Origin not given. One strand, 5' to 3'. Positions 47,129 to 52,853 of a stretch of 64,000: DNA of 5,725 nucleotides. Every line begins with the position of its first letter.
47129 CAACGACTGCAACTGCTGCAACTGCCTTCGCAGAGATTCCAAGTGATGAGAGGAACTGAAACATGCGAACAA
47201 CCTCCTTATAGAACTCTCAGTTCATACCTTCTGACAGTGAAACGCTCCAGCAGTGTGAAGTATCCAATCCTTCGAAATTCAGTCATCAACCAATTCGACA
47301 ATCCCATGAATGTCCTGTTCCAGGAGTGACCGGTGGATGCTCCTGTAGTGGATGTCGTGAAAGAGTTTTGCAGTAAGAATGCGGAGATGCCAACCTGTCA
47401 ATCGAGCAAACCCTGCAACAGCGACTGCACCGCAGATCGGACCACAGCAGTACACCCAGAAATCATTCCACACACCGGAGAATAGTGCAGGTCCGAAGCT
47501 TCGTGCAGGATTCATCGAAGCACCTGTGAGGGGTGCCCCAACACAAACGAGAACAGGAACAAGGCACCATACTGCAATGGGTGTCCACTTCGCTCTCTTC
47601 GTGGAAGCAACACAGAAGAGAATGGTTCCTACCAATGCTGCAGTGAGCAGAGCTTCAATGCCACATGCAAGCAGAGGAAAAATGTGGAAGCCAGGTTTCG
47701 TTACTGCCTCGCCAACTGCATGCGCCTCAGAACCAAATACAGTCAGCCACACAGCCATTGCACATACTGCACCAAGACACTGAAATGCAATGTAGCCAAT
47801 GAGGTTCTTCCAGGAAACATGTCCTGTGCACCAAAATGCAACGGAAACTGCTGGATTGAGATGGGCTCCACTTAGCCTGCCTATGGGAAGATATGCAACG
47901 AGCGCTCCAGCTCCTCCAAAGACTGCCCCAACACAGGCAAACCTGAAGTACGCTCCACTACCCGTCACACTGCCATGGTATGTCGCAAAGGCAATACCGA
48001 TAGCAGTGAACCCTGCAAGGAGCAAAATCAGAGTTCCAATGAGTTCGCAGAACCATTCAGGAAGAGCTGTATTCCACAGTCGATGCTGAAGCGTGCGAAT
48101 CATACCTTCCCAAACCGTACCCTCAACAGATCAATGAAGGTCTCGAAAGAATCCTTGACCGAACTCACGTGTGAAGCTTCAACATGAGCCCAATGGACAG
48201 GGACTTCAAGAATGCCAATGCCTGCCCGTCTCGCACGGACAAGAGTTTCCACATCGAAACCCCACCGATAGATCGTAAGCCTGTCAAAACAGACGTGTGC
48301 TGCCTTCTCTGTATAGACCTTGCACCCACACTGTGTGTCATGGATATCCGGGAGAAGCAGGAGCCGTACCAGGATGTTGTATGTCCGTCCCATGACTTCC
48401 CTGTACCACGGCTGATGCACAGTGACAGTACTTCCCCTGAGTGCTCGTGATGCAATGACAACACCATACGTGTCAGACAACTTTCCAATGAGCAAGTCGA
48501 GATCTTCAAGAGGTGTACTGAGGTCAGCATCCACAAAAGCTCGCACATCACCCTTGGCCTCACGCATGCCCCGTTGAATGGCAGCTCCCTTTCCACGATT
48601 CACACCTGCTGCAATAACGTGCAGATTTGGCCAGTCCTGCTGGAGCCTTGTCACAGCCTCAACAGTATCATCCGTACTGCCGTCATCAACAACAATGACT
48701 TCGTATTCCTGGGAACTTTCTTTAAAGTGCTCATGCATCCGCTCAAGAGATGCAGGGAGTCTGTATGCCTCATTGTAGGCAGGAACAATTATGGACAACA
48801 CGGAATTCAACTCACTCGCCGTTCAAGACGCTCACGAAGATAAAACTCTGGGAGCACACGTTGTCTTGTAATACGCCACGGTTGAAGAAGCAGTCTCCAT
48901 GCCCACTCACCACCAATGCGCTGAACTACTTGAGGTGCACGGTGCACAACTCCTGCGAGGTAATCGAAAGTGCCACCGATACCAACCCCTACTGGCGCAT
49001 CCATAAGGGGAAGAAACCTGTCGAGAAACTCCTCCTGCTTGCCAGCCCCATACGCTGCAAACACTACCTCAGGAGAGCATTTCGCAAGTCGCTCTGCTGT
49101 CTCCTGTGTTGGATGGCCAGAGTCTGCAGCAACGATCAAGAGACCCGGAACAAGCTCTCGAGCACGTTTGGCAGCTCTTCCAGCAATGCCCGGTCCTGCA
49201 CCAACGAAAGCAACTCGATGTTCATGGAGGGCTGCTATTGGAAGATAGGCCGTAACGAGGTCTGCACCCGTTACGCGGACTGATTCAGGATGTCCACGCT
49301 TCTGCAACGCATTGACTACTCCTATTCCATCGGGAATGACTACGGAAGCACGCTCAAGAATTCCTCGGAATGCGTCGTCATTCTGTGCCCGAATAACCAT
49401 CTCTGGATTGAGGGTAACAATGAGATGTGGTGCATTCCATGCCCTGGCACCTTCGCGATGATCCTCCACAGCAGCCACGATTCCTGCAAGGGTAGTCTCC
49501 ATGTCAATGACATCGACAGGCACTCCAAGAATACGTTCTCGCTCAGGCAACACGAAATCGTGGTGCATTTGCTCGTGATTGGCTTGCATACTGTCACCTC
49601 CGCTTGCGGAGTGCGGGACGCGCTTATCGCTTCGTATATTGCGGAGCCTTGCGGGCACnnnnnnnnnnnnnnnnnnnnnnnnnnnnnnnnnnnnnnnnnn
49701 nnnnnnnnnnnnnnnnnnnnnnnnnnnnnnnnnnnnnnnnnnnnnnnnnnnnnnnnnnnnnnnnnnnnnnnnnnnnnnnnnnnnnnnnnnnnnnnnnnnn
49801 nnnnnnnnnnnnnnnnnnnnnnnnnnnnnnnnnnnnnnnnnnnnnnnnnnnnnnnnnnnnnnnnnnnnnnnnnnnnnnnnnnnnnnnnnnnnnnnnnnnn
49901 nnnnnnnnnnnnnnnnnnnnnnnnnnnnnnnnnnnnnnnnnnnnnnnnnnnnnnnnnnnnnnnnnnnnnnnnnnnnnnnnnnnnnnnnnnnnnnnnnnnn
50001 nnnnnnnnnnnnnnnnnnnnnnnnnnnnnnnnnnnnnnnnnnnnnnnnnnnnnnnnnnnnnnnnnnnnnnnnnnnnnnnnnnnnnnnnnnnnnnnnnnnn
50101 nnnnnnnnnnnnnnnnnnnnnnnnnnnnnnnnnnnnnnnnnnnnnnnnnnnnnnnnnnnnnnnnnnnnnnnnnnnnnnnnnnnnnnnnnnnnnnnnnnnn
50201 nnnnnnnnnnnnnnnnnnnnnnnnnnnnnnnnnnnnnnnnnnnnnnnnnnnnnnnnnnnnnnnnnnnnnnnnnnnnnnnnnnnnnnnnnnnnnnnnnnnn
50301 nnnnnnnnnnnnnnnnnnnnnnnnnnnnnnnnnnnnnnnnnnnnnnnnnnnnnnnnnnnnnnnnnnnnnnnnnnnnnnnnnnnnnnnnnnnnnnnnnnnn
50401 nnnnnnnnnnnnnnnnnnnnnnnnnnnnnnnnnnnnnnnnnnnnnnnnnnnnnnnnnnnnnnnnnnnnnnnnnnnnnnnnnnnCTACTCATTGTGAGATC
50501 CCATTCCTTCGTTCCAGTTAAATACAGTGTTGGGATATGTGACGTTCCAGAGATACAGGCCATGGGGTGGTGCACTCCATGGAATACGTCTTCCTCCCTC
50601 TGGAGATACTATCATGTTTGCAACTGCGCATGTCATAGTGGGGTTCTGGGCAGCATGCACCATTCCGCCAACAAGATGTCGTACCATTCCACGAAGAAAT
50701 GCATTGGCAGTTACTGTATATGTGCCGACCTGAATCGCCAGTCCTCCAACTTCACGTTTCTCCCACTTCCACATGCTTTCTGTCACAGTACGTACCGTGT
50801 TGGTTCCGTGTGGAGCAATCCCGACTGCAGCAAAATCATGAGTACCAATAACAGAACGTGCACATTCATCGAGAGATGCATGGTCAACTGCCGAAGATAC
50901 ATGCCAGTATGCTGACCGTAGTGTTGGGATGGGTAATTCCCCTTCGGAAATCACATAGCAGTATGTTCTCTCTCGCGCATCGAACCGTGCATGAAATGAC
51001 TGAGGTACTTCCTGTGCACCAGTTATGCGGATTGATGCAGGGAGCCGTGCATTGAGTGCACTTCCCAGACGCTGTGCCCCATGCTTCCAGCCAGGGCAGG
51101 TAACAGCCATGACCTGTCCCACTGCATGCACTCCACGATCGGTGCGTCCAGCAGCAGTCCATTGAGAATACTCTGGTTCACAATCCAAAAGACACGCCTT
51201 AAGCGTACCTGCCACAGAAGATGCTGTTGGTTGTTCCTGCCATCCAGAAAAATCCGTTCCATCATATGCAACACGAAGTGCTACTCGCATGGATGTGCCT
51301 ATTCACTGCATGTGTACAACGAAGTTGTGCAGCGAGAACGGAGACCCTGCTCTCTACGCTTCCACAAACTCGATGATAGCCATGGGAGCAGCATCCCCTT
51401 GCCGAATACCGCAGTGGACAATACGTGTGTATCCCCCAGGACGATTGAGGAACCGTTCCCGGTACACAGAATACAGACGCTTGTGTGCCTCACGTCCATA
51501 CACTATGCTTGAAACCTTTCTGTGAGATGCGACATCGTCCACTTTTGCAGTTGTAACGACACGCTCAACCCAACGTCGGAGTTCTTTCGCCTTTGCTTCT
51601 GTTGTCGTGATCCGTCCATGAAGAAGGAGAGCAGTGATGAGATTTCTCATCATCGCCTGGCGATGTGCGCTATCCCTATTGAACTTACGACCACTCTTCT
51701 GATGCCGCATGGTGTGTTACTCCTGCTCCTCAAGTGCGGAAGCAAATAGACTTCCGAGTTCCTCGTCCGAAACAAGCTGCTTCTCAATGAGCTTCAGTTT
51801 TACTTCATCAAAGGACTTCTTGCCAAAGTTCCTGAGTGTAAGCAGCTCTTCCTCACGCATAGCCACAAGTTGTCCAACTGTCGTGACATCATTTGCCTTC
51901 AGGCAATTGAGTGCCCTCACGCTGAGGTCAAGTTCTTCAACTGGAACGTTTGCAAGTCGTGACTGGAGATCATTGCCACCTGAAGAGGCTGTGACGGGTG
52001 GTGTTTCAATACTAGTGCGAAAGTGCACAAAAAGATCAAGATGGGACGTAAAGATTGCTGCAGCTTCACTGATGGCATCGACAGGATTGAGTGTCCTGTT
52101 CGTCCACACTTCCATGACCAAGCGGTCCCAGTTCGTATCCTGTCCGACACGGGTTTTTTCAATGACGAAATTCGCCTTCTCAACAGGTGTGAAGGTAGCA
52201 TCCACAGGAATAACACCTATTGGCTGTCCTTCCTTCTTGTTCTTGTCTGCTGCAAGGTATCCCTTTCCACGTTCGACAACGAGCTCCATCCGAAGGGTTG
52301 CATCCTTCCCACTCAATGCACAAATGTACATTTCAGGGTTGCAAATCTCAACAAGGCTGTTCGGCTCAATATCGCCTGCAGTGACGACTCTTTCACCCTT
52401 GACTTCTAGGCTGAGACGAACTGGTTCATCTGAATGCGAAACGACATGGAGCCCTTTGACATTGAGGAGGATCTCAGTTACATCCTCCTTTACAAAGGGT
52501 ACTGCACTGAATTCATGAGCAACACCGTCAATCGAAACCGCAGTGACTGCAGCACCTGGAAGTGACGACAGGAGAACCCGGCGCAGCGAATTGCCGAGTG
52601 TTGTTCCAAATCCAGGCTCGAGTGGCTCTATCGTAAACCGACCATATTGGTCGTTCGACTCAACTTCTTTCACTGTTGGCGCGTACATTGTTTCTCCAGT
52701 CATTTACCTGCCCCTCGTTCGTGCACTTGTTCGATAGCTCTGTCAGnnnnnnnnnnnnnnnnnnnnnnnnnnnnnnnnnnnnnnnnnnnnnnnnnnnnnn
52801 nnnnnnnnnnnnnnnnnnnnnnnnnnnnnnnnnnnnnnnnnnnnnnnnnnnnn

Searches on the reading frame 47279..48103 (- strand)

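Call 84: search_protein_families(library=pfam, proteins=[window:47279-48103:-], max_evalue=0.0001)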
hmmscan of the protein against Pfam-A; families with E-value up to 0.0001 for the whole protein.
window:47279-48103:- (274 aa): 1 family
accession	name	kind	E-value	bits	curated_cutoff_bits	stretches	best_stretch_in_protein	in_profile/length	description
PF00230.25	MIP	-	5.3e-38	131.4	25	1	15-229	9-218/222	Major intrinsic protein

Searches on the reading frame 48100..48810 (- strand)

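Call 84: search_protein_families(library=pfam, proteins=[window:48100-48810:-], max_evalue=0.0001)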
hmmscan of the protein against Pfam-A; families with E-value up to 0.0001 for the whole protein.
window:48100-48810:- (236 aa): 3 families
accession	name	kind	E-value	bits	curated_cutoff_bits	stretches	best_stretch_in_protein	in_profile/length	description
PF00535.33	Glycos_transf_2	-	1.1e-31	110.5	23.3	1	6-171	1-164/168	Glycosyl transferase family 2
PF10111.15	Glyco_tranf_2_2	-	4.7e-07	30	27.3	1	7-99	2-94/276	Glycosyltransferase like family 2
PF13641.12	Glyco_tranf_2_3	-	6.3e-07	30.1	27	1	5-96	3-96/230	Glycosyltransferase like family 2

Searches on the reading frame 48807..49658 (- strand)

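Call 84: search_protein_families(library=pfam, proteins=[window:48807-49658:-], max_evalue=0.0001)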
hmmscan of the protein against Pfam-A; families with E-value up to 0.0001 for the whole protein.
window:48807-49658:- (283 aa): 1 family
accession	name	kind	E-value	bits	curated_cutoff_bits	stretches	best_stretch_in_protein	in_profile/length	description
PF03808.19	Glyco_tran_WecG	-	4e-43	147.6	27.4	1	104-266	1-167/168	Glycosyl transferase WecG/TagA/CpsF family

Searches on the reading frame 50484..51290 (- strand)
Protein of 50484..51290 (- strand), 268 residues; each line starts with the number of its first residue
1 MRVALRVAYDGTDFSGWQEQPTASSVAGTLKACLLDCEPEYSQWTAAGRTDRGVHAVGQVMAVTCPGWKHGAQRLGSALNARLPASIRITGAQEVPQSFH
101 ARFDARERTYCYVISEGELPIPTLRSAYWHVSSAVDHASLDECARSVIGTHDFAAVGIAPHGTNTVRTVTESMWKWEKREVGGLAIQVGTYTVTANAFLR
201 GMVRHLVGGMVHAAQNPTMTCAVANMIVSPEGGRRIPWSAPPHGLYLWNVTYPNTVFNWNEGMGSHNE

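Call 84: search_protein_families(library=pfam, proteins=[window:50484-51290:-], max_evalue=0.0001)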
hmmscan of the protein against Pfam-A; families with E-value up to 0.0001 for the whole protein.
window:50484-51290:- (268 aa): 1 family
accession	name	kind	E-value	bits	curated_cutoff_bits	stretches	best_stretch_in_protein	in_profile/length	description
PF01416.25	PseudoU_synth_1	-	2.4e-28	99.2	23.3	2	144-253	2-108/108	tRNA pseudouridine synthase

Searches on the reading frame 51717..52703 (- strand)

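Call 84: search_protein_families(library=pfam, proteins=[window:51717-52703:-], max_evalue=0.0001)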
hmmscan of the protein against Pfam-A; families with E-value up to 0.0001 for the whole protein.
window:51717-52703:- (328 aa): 3 families
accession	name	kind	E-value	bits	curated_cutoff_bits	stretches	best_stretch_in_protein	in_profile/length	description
PF01000.31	RNA_pol_A_bac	-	1.6e-33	115.8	33.9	1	56-172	1-119/119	RNA polymerase Rpb3/RpoA insert domain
PF03118.21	RNA_pol_A_CTD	-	5.3e-23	81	23.8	1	248-305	8-65/67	Bacterial RNA polymerase, alpha chain C terminal domain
PF01193.29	RNA_pol_L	-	4.4e-22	78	24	1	26-222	1-74/74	RNA polymerase Rpb3/Rpb11 dimerisation domain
